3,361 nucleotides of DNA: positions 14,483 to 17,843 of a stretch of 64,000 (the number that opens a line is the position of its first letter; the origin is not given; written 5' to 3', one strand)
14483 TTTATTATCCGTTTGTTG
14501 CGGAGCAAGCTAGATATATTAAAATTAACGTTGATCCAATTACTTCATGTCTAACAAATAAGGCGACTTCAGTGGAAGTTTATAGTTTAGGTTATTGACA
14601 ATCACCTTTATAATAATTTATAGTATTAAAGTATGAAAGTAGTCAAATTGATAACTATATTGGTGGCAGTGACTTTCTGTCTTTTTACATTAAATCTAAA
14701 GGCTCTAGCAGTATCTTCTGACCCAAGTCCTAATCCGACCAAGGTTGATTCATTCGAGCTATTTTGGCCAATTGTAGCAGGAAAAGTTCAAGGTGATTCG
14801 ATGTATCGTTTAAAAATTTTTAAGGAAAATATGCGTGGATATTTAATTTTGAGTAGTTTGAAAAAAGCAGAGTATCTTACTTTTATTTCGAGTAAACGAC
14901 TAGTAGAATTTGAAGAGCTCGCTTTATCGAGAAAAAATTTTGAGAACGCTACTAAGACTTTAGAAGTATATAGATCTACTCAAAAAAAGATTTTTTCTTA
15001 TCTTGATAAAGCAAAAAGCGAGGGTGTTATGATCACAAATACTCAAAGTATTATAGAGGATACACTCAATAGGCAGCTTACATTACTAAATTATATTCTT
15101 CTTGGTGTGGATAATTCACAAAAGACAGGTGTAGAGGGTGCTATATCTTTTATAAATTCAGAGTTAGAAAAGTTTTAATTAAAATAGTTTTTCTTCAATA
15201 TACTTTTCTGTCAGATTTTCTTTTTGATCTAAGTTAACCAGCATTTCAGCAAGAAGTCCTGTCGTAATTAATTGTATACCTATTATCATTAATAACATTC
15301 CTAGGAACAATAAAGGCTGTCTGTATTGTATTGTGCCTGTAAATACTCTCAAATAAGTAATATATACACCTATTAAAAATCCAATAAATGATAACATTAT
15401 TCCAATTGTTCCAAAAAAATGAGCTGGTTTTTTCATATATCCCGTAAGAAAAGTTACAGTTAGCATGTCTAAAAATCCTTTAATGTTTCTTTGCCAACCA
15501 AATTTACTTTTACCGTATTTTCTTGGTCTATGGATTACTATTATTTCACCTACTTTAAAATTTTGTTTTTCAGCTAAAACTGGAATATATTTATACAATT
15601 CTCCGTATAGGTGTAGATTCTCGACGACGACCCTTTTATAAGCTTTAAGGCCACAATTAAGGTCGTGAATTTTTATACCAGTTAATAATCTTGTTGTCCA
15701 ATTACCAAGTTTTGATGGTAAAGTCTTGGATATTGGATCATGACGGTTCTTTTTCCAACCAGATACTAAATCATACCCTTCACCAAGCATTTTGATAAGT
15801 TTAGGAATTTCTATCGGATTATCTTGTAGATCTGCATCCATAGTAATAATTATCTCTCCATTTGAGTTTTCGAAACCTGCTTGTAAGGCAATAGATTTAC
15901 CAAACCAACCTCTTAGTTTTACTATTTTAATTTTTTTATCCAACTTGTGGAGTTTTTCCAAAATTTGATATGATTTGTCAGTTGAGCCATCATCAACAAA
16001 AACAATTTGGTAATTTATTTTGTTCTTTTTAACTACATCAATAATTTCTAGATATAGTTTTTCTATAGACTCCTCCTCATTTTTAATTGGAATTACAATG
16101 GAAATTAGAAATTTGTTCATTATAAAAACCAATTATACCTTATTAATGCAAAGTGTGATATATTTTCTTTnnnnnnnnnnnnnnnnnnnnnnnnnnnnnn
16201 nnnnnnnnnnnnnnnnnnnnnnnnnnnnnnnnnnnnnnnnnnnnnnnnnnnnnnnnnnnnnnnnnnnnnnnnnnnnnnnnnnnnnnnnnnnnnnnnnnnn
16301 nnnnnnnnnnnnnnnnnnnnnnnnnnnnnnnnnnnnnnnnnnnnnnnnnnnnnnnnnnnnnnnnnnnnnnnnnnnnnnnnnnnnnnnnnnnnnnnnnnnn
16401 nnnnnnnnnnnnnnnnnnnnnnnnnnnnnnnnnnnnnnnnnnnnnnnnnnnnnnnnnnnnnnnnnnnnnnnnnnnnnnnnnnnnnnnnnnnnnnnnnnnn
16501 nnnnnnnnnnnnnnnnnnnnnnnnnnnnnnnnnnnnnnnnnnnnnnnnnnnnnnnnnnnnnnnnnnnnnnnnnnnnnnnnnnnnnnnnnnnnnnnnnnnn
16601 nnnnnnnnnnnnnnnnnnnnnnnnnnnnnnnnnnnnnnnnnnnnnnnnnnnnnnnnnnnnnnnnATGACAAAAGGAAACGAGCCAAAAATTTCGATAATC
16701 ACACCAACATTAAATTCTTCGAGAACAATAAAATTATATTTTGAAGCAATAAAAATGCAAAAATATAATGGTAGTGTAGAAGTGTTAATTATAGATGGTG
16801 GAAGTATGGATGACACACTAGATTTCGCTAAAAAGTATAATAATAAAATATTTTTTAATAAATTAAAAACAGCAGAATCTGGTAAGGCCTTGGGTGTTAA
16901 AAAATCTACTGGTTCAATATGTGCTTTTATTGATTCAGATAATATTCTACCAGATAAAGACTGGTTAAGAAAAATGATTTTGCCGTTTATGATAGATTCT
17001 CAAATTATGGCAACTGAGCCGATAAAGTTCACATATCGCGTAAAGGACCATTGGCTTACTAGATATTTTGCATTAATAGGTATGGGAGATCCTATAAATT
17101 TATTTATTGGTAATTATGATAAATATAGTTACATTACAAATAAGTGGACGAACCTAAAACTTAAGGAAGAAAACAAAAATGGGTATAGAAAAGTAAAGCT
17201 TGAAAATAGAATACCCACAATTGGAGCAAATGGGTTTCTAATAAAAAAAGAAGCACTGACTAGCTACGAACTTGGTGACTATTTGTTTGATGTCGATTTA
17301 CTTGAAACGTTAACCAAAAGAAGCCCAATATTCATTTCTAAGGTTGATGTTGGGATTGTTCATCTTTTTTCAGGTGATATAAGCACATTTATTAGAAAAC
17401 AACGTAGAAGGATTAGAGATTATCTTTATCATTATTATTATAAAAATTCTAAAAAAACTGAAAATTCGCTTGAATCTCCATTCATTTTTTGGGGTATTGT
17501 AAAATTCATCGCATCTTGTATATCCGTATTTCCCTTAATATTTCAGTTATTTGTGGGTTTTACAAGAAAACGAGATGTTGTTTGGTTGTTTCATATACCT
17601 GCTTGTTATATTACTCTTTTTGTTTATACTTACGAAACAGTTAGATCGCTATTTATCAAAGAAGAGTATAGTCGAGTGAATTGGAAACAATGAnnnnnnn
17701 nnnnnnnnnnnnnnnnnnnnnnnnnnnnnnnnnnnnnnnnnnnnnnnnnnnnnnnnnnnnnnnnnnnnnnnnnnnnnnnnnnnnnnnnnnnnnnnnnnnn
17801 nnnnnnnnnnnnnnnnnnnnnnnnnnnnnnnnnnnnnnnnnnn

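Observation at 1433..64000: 62-kb glycan locus dominated by GT-C membrane glycosyltransferases: an Emb/Aft-like extracytoplasmic glycan assembly system outside Actinobacteria?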

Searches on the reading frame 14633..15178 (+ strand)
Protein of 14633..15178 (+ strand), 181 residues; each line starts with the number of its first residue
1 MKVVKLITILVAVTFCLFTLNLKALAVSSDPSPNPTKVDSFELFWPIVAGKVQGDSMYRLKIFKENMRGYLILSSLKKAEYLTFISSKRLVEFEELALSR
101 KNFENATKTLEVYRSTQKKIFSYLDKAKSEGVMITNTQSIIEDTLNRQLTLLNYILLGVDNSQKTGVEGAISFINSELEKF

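Call 6: search_protein_families(library=pfam, proteins=[window:14633-15178:+], max_evalue=0.01)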
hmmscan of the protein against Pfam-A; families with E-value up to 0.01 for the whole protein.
window:14633-15178:+ (181 aa): 1 family
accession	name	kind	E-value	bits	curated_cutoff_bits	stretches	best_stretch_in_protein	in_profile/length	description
PF18915.5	DUF5667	-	1.4e-06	29.1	27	1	54-143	5-98/99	Domain of unknown function (DUF5667)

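Call 88: search_protein_families(library=pfam, proteins=[window:14633-15178:+], max_evalue=1)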
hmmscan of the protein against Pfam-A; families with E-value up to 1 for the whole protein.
window:14633-15178:+ (181 aa): 1 family
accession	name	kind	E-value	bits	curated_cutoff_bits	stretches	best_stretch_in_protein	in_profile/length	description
PF18915.5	DUF5667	-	1.4e-06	29.1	27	1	54-143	5-98/99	Domain of unknown function (DUF5667)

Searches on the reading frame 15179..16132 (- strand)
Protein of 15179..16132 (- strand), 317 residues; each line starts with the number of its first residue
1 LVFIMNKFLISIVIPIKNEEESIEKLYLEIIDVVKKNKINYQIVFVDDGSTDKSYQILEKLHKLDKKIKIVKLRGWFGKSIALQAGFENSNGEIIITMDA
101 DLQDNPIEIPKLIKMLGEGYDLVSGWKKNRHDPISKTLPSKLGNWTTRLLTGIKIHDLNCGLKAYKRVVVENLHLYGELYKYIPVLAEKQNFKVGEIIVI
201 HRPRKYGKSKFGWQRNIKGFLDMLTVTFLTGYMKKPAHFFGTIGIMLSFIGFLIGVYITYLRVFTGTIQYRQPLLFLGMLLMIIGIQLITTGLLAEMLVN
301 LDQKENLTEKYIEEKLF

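Call 5: search_protein_families(library=pfam, proteins=[window:15179-16132:-], max_evalue=0.01)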
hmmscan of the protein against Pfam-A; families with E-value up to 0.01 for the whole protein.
window:15179-16132:- (317 aa): 2 families
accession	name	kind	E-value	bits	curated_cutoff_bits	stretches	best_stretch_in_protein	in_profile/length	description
PF00535.33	Glycos_transf_2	-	3.4e-31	108.9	23.3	1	11-171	1-165/168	Glycosyl transferase family 2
PF10111.15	Glyco_tranf_2_2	-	1.9e-05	24.7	27.3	1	11-106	1-96/276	Glycosyltransferase like family 2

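Call 66: search_solved_structures(query=window:15179-16132:-, max_evalue=0.00001)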
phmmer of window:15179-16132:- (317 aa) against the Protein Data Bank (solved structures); distinct sequences matched with E-value up to 0.00001: 11.
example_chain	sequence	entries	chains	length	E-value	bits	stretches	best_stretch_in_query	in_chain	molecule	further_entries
9hwj_A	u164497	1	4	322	5.7e-42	147.8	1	10-300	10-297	Undecaprenyl-phosphate 4-deoxy-4-formamido-L-arabinose transferase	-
9bhc_C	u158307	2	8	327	6.6e-42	147.5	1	10-301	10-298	Undecaprenyl-phosphate 4-deoxy-4-formamido-L-arabinose transferase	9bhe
8vxh_A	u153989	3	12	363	9.4e-42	147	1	10-301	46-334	Undecaprenyl-phosphate 4-deoxy-4-formamido-L-arabinose transferase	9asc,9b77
5eke_A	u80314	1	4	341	3.7e-30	108.9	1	9-302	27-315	Uncharacterized glycosyltransferase sll0501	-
5ekp_C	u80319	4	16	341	7.8e-30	107.9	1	9-302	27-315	Uncharacterized glycosyltransferase sll0501 | Glycosyltransferase sll0501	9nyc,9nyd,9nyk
9nye_A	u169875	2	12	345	8.1e-30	107.8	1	9-302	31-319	Glycosyltransferase sll0501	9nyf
5mlz_A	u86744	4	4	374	4.9e-18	69.1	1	8-212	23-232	Dolichol monophosphate mannose synthase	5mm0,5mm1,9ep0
5hea_A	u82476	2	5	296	4.3e-08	36.5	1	6-102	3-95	Putative glycosyltransferase (GalT1)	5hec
6p61_A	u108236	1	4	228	3.2e-06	30.3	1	10-116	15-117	Glycosyltransferase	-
7pdo_A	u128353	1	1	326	6.8e-06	29.2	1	10-128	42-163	Glucosyl-3-phosphoglycerate synthase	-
7p5l_A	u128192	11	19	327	6.9e-06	29.2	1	10-128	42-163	Glucosyl-3-phosphoglycerate synthase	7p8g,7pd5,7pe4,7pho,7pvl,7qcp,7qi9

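Call 106: search_protein_families(library=ncbifam, proteins=[window:15179-16132:-], max_evalue=0.01)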
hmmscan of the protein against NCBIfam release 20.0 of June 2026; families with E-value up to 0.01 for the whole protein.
window:15179-16132:- (317 aa): 22 families
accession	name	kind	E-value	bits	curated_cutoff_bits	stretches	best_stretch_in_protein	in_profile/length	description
NF007986.1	PRK10714.1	equivalog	2e-54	184.8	529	1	10-299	8-294/316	undecaprenyl-phosphate 4-deoxy-4-formamido-L-arabinose transferase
NF047588.1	GlcsyltransPgfSStrep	equivalog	9.7e-37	126.8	500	1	10-298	3-287/308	glycosyltransferase PgfS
TIGR04182.1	glyco_TIGR04182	equivalog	8.2e-24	84.5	325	1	10-304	2-288/293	S-layer glycoprotein N-glycosyltransferase AglJ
TIGR03937.1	PgaC_IcaA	equivalog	9.9e-15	54.4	422.3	1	9-101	46-135/407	poly-beta-1,6-N-acetyl-D-glucosamine synthase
NF041391.1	DPhHxTase_Halo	equivalog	1.1e-11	44.2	375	1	18-174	5-154/213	dolichyl-phosphate hexose transferase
NF007482.0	PRK10073.1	equivalog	2.1e-11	43.4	423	1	8-118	6-112/334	glycosyltransferase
NF047683.1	TeichurnBiosyTuaG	equivalog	2.1e-10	40.7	400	1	6-112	4-107/252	teichuronic acid biosynthesis protein TuaG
NF045692.1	OglycostaseCruG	equivalog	3.2e-10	39.5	600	1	10-124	43-161/386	2'-O-glycosyltransferase CruG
TIGR03111.1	glyc2_xrt_Gpos1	hypoth_equivalog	4.8e-10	38.8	363.95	1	9-104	50-144/439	TIGR03111 family XrtG-associated glycosyltransferase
TIGR03965.1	mycofact_glyco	equivalog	6.2e-09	35.2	280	1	10-105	76-168/467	mycofactocin biosynthesis glycosyltransferase MftF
TIGR04283.1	glyco_like_mftF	equivalog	7.2e-09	35.6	182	1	10-103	1-84/221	TIGR04283 family arsenosugar biosynthesis glycosyltransferase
NF010496.0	PRK13915.1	equivalog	9.6e-09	34.7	262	1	9-112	32-138/307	glucosyl-3-phosphoglycerate synthase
NF041875.1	EPS_EpsD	equivalog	6.5e-08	32.3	370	1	10-106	1-94/325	exopolysaccharide biosynthesis glycosyltransferase EpsD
NF058614.1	PPMAGASynPpgS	equivalog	8.8e-08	31.8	370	1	12-176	4-168/226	polyprenyl-phospho-N-acetylgalactosaminyl synthase PpgS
TIGR03469.1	HpnB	hypoth_equivalog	9.3e-07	28.2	379.25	1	10-124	46-169/386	hopene-associated glycosyltransferase HpnB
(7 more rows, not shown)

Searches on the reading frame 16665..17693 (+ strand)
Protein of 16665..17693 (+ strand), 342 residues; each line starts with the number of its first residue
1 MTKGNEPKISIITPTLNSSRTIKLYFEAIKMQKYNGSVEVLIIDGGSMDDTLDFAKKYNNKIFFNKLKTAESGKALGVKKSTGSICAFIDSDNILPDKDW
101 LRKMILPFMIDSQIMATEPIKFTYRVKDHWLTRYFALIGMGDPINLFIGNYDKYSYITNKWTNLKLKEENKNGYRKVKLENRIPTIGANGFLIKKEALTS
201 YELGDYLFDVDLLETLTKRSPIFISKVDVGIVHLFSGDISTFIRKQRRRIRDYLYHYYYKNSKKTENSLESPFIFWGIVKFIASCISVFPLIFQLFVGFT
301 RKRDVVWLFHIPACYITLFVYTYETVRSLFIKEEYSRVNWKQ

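Call 7: search_protein_families(library=pfam, proteins=[window:16665-17693:+], max_evalue=0.01)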
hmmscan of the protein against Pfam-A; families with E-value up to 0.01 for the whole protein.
window:16665-17693:+ (342 aa): 2 families
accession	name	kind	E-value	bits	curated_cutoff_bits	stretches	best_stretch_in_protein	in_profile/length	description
PF00535.33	Glycos_transf_2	-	2.6e-15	57.2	23.3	1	10-112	1-107/168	Glycosyl transferase family 2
PF10111.15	Glyco_tranf_2_2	-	0.0023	17.9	27.3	1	30-105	22-103/276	Glycosyltransferase like family 2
